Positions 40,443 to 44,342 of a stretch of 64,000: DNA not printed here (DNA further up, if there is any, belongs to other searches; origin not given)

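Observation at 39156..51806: An 11.2-kb single ORF encoding about 90 tandem TPR-like repeats, coupled to a PEGA protein and a SAM-methyltransferase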

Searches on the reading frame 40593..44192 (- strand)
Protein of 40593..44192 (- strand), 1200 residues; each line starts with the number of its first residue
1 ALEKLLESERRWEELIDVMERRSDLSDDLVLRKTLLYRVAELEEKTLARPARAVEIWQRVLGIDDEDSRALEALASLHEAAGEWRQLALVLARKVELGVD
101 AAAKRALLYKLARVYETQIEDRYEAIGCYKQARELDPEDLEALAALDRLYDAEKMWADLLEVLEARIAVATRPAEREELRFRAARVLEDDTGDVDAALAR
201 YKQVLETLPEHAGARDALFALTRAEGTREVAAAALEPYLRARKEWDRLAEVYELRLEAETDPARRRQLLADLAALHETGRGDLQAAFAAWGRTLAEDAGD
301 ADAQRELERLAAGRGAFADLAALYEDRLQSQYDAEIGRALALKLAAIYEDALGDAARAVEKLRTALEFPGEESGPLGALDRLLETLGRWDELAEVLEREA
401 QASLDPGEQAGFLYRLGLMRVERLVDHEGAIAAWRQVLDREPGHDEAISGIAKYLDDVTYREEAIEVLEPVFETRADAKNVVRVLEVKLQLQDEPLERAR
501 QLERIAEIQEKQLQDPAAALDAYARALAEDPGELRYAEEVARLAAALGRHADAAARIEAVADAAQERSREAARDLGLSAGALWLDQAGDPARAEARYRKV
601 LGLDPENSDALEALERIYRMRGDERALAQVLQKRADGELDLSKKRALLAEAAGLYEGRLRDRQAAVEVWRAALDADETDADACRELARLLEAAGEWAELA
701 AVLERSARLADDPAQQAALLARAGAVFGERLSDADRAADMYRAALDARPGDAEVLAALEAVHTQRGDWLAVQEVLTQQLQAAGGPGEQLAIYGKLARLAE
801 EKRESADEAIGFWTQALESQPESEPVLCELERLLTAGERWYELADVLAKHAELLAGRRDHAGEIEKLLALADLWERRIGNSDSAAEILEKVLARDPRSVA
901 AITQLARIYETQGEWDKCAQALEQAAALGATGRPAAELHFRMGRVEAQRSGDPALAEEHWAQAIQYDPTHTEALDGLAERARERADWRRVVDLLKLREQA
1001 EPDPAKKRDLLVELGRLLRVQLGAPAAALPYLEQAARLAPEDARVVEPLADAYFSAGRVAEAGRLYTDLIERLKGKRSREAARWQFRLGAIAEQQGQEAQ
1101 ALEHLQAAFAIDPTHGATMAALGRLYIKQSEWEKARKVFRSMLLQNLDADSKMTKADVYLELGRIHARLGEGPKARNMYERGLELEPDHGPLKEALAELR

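Call 40: search_protein_representatives(protein=window:40593-44192:-)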
Query: 1200 residues. Proteins with E-value up to 0.001 (for the whole library): 16943; up to 1e-10: 5288; up to 1e-30: 2344. The best 150 are listed.
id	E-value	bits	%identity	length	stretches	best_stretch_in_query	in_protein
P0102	0.0e+00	1675.6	34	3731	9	35-1199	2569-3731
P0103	0.0e+00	1651.1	33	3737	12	1-1198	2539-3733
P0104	0.0e+00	1593.4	36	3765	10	10-1200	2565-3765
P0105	0.0e+00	1540.9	35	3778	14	1-1199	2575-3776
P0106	0.0e+00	1420.1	36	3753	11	15-1198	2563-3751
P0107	0.0e+00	1386.8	35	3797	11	1-1197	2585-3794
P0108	0.0e+00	1352.8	35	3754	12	2-1199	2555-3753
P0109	0.0e+00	1347.1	33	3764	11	26-1199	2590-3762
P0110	0.0e+00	1342.2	34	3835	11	33-1199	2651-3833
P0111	0.0e+00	1324.5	33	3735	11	10-1198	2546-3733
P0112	0.0e+00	1302.2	35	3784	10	9-1197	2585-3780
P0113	0.0e+00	1298.7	31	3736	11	2-1200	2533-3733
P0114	0.0e+00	1288.1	34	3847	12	10-1199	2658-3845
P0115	0.0e+00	1287.7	32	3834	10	10-1199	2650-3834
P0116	0.0e+00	1279.1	34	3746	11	12-1200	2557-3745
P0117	0.0e+00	1277.6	39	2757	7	46-1199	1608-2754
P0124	0.0e+00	1201.2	39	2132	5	1-1161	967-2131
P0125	0.0e+00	1170.2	27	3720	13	2-1199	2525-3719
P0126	0.0e+00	1163.7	32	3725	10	4-1200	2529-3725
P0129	0.0e+00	1143.3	35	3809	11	2-1200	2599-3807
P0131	0.0e+00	1119.6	32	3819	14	465-1199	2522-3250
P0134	0.0e+00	1103.4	29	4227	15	2-849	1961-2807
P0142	0.0e+00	1047.6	32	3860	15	495-1199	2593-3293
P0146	0.0e+00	1030.9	30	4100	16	37-444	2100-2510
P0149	3.2e-298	1009.1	30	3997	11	496-1199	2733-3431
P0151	2.1e-294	996.5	32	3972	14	692-1199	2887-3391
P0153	5.3e-292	988.6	32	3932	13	598-1198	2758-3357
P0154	5.6e-291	985.2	28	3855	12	481-1196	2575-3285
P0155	2.9e-290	982.8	26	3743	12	102-1200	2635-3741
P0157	2.2e-288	976.5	31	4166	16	2-400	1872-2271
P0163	1.3e-282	957.5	33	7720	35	255-979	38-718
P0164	7.5e-282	954.9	31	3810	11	2-618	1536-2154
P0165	1.8e-278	943.8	31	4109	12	2-620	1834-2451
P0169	1.0e-270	918.1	31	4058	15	27-439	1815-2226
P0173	9.8e-269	911.5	29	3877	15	821-1197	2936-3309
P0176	2.0e-262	890.6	28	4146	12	3-795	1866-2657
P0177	3.0e-262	890.0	31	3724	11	66-1200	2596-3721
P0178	4.0e-262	889.6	30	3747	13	306-1200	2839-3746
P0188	2.3e-255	867.2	31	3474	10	12-619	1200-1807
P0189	5.1e-255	866.1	38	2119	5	1-1199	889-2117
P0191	8.8e-253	858.7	27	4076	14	463-1188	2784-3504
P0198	9.8e-250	848.6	40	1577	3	1-1199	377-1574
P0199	1.1e-249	848.4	30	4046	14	488-1199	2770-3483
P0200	2.7e-249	847.2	31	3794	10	52-1200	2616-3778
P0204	8.9e-248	842.1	27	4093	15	727-1189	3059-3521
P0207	2.3e-243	827.5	26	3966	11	1-1199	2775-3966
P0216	2.1e-238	811.1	31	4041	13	15-768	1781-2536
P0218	1.8e-237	808.0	31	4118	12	588-1199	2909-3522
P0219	1.3e-236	805.1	32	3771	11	3-1200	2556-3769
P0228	2.1e-231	787.9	30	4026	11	488-1200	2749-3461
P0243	4.2e-221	753.8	31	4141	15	497-1198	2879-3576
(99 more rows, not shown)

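Call 41: list_cluster_members(proteins=[P0131, P0142, P0154, P0191, P0146, P0165, P0102, P0103, P0134, P0149])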
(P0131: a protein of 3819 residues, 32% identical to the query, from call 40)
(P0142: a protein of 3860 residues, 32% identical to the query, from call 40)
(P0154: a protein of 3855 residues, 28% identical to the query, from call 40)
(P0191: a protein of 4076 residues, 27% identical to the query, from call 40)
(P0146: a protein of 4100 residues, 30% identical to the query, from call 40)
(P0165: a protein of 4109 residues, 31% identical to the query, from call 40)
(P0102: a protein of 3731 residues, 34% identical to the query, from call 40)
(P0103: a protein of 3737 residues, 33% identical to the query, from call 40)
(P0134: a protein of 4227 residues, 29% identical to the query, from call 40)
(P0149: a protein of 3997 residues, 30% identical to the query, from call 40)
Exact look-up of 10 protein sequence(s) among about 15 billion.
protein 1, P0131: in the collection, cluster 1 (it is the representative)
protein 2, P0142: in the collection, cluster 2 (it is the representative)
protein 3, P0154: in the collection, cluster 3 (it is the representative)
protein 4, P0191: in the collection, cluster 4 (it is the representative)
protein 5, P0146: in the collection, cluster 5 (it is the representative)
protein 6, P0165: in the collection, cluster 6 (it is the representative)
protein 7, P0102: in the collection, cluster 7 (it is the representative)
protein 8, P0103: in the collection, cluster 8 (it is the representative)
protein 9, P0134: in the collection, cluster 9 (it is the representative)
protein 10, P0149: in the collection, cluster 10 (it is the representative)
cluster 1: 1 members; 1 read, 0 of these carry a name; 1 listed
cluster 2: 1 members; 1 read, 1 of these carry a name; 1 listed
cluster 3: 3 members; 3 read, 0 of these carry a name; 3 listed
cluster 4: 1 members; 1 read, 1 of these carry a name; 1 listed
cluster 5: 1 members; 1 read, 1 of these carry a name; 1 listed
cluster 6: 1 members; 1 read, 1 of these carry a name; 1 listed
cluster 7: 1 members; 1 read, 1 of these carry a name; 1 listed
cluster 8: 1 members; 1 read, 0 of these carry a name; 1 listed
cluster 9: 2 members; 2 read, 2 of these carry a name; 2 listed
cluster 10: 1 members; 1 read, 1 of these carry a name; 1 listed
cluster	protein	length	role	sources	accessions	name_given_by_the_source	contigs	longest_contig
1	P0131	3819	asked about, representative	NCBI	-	-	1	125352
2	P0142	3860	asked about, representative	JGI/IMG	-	tetratricopeptide (TPR) repeat protein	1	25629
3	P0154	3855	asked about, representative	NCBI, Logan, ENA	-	-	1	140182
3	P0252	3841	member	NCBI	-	-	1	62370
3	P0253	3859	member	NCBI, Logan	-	-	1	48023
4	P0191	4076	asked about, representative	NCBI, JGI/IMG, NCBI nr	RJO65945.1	MAG: hypothetical protein C4523_14755 [Myxococcales bacterium]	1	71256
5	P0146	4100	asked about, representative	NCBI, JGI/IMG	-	tetratricopeptide (TPR) repeat protein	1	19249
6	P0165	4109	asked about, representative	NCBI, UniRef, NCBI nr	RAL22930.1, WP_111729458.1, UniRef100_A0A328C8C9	hypothetical protein DL240_08540 [Lujinxingia litoralis] | Tetratricopeptide repeat protein n=1 Tax=Lujinxingia litoralis TaxID=2211119 ... | tetratricopeptide repeat protein [Lujinxingia litoralis]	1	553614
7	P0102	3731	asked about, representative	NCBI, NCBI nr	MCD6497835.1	MAG: tetratricopeptide repeat protein [Deltaproteobacteria bacterium] | tetratricopeptide repeat protein [Deltaproteobacteria bacterium]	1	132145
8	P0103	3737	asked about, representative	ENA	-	-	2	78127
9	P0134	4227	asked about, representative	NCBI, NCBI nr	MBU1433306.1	tetratricopeptide repeat protein [Myxococcota bacterium]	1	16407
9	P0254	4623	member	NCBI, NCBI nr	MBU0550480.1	tetratricopeptide repeat protein [Myxococcota bacterium]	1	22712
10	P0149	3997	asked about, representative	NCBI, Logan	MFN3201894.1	MAG: tetratricopeptide repeat protein [Bradymonadia bacterium]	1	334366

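Call 42: find_encoding_contigs(protein=P0131, flank=10000, max_places=2)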
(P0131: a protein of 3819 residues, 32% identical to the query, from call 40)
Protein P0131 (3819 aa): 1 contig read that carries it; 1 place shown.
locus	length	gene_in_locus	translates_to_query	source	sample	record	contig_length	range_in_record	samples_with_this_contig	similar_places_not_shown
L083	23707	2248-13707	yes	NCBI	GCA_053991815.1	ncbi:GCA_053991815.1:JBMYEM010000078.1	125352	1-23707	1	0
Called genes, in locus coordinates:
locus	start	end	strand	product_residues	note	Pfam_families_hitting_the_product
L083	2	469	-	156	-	?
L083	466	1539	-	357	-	PF02618:YceG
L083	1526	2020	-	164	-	PF03652:RuvX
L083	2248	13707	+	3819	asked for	PF00515:TPR_1 (faint), PF07719:TPR_2 (faint), PF13174:TPR_6 (faint), PF13181:TPR_8 (faint), PF13414:TPR_11 (faint), PF13424:TPR_12 (faint), PF13428:TPR_14 (faint), PF13176:TPR_7 (weak), +8 more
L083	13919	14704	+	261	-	PF00633:HHH (weak), PF12836:HHH_3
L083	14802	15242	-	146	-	-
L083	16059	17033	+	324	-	-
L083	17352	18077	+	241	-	PF06439:3keto-disac_hyd, PF21708:Glyco_hydro_59_C (weak)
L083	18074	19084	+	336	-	PF01547:SBP_bac_1, PF13416:SBP_bac_8, PF13531:SBP_bac_11, PF13343:SBP_bac_6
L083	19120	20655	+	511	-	-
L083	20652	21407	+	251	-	PF00005:ABC_tran, PF13304:AAA_21 (faint)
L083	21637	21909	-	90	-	PF00216:Bac_DNA_binding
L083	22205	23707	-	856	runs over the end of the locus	PF17963:Big_9 (faint), PF05345:He_PIG (faint), PF04151:PPC (faint)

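Call 44: find_encoding_contigs(protein=P0154, flank=10000, max_places=2)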
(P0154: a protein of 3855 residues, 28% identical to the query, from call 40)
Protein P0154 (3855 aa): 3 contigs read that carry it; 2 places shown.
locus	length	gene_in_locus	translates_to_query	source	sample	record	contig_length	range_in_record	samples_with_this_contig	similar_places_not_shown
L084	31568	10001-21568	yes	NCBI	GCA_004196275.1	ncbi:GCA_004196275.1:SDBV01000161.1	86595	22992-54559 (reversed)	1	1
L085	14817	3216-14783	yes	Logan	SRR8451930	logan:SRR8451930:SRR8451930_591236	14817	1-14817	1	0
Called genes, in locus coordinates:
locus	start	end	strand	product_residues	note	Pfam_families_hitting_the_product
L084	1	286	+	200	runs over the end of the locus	-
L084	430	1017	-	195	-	PF01725:Ham1p_like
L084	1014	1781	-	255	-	PF01138:RNase_PH, PF03725:RNase_PH_C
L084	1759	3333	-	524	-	PF10090:HPTransfase (faint), PF00672:HAMP, PF00512:HisKA, PF02518:HATPase_c, PF13581:HATPase_c_2 (faint)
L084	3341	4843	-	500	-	PF00072:Response_reg, PF13185:GAF_2, PF01590:GAF, PF13492:GAF_3 (weak), PF13487:HD_5, PF01966:HD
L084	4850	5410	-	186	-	-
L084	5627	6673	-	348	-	PF00850:Hist_deacetyl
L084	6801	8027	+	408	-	-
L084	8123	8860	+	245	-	PF03130:HEAT_PBS (faint), PF13646:HEAT_2, PF02985:HEAT (faint)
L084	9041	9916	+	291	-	PF13181:TPR_8 (faint), PF21033:RMD1-3 (faint), PF25063:ARM_TT21_C (faint), PF12895:ANAPC3 (weak), PF14559:TPR_19 (weak), PF07719:TPR_2 (weak), PF13414:TPR_11 (weak), PF13424:TPR_12, +10 more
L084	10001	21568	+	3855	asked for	PF00515:TPR_1 (faint), PF07719:TPR_2 (faint), PF13174:TPR_6 (faint), PF13181:TPR_8 (faint), PF13414:TPR_11 (faint), PF13176:TPR_7 (weak), PF14559:TPR_19 (weak), PF13424:TPR_12, +6 more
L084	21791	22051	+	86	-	PF07927:HicA_toxin (weak)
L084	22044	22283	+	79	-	PF15919:HicB_lk_antitox (weak), PF21748:UPF0150 (weak)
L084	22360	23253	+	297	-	PF01839:FG-GAP (faint), PF13517:FG-GAP_3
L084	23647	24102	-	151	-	PF01934:HepT-like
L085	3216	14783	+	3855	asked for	PF00515:TPR_1 (faint), PF07719:TPR_2 (faint), PF13174:TPR_6 (faint), PF13181:TPR_8 (faint), PF13414:TPR_11 (faint), PF13176:TPR_7 (weak), PF14559:TPR_19 (weak), PF13424:TPR_12, +6 more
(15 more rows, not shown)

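Call 45: find_encoding_contigs(protein=P0191, flank=10000, max_places=2)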
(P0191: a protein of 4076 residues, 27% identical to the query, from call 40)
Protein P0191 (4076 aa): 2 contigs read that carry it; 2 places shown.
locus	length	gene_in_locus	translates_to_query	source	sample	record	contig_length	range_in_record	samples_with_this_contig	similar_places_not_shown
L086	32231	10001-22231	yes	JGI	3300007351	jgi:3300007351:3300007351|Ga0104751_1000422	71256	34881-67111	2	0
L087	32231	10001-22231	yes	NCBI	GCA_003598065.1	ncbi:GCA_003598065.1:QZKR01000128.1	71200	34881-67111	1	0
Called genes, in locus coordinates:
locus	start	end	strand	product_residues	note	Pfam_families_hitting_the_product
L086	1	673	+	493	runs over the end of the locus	PF00392:GntR, PF00155:Aminotran_1_2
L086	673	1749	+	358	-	PF01063:Aminotran_4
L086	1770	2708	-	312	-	-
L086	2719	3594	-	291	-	PF01040:UbiA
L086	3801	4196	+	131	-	PF00072:Response_reg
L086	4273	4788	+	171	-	PF01584:CheW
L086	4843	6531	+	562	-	PF00672:HAMP (weak), PF00015:MCPsignal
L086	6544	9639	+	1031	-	PF01627:Hpt, PF02895:H-kinase_dim (faint), PF02518:HATPase_c, PF01584:CheW, PF00072:Response_reg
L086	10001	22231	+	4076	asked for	PF00515:TPR_1 (faint), PF13174:TPR_6 (faint), PF13176:TPR_7 (faint), PF13181:TPR_8 (faint), PF13414:TPR_11 (faint), PF14559:TPR_19, PF13424:TPR_12, PF13429:TPR_15, +5 more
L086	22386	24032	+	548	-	PF13717:Zn_ribbon_4, PF14237:GYF_2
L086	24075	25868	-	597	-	PF02878:PGM_PMM_I, PF02879:PGM_PMM_II, PF02880:PGM_PMM_III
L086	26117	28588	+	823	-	PF00497:SBP_bac_3, PF00989:PAS, PF13188:PAS_8, PF13426:PAS_9, PF00989:PAS, PF13426:PAS_9, PF00512:HisKA, PF02518:HATPase_c, +2 more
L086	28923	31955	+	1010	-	PF04879:Molybdop_Fe4S4, PF13183:Fer4_8 (faint), PF00384:Molybdopterin, PF00037:Fer4 (weak), PF12797:Fer4_2 (weak), PF12838:Fer4_7 (weak), PF13247:Fer4_11 (weak), PF12838:Fer4_7 (weak), +2 more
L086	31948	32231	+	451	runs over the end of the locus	PF03916:NrfD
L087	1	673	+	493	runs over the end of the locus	PF00392:GntR, PF00155:Aminotran_1_2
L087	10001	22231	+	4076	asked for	PF00515:TPR_1 (faint), PF13174:TPR_6 (faint), PF13176:TPR_7 (faint), PF13181:TPR_8 (faint), PF13414:TPR_11 (faint), PF14559:TPR_19, PF13424:TPR_12, PF13429:TPR_15, +5 more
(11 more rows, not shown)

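Call 65: list_cluster_members(proteins=[P0124, P0189, P0198, P0117, P0104, P0105, P0106, P0163, P0218, P0243])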
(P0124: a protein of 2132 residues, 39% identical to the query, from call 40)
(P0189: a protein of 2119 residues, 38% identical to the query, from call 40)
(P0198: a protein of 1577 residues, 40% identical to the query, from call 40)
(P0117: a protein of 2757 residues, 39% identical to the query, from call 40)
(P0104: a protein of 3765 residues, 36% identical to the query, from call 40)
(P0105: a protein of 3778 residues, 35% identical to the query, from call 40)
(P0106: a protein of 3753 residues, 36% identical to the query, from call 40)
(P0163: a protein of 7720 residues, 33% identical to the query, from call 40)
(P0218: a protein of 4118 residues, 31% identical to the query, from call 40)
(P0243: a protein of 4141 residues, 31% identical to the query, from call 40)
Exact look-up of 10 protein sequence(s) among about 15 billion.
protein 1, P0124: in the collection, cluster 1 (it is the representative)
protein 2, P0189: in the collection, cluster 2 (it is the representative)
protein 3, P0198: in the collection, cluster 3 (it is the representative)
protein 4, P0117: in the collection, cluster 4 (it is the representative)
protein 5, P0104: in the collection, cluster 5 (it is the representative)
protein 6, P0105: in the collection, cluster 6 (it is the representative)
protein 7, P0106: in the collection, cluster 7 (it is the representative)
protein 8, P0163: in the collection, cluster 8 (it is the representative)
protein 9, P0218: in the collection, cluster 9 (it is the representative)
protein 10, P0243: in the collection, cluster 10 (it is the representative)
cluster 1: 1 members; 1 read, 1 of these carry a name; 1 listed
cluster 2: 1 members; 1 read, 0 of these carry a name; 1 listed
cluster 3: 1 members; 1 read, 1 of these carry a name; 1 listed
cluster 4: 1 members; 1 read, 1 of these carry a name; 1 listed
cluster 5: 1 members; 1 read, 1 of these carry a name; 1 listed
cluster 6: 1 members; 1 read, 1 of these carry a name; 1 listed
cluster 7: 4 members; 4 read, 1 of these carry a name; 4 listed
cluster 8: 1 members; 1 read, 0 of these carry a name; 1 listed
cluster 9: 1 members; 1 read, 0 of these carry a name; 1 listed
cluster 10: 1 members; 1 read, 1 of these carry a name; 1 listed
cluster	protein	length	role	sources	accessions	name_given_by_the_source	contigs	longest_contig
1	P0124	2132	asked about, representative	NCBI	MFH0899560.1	MAG: tetratricopeptide repeat protein, partial [Pseudomonadota bacterium]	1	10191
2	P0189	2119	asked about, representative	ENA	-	-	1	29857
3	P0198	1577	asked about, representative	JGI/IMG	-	tetratricopeptide (TPR) repeat protein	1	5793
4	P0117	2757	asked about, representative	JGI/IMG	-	tetratricopeptide (TPR) repeat protein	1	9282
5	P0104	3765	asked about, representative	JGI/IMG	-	tetratricopeptide (TPR) repeat protein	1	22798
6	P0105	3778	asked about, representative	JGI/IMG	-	tetratricopeptide (TPR) repeat protein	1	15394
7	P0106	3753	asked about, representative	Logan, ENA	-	-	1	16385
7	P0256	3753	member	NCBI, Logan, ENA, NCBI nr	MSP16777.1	MAG: tetratricopeptide repeat protein [Myxococcales bacterium] | tetratricopeptide repeat protein [Myxococcales bacterium]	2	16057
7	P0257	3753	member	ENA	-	-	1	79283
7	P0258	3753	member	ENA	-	-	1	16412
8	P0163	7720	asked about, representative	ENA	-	-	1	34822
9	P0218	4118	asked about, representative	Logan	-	-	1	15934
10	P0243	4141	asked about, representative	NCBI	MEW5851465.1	MAG: tetratricopeptide repeat protein [Myxococcota bacterium]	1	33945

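Call 72: find_encoding_contigs(protein=P0125, flank=10000, max_places=2)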
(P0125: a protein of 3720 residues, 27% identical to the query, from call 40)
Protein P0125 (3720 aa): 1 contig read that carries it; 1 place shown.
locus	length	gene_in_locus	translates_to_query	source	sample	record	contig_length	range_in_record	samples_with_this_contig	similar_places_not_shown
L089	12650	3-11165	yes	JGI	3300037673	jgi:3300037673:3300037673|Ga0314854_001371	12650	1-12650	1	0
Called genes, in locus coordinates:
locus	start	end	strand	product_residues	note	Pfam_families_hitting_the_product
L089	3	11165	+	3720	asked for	PF07719:TPR_2 (faint), PF12895:ANAPC3 (faint), PF13174:TPR_6 (faint), PF13181:TPR_8 (faint), PF13414:TPR_11 (faint), PF13424:TPR_12 (weak), PF14559:TPR_19 (weak), PF00515:TPR_1 (weak), +6 more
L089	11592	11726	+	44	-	-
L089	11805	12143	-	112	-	-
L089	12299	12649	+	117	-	?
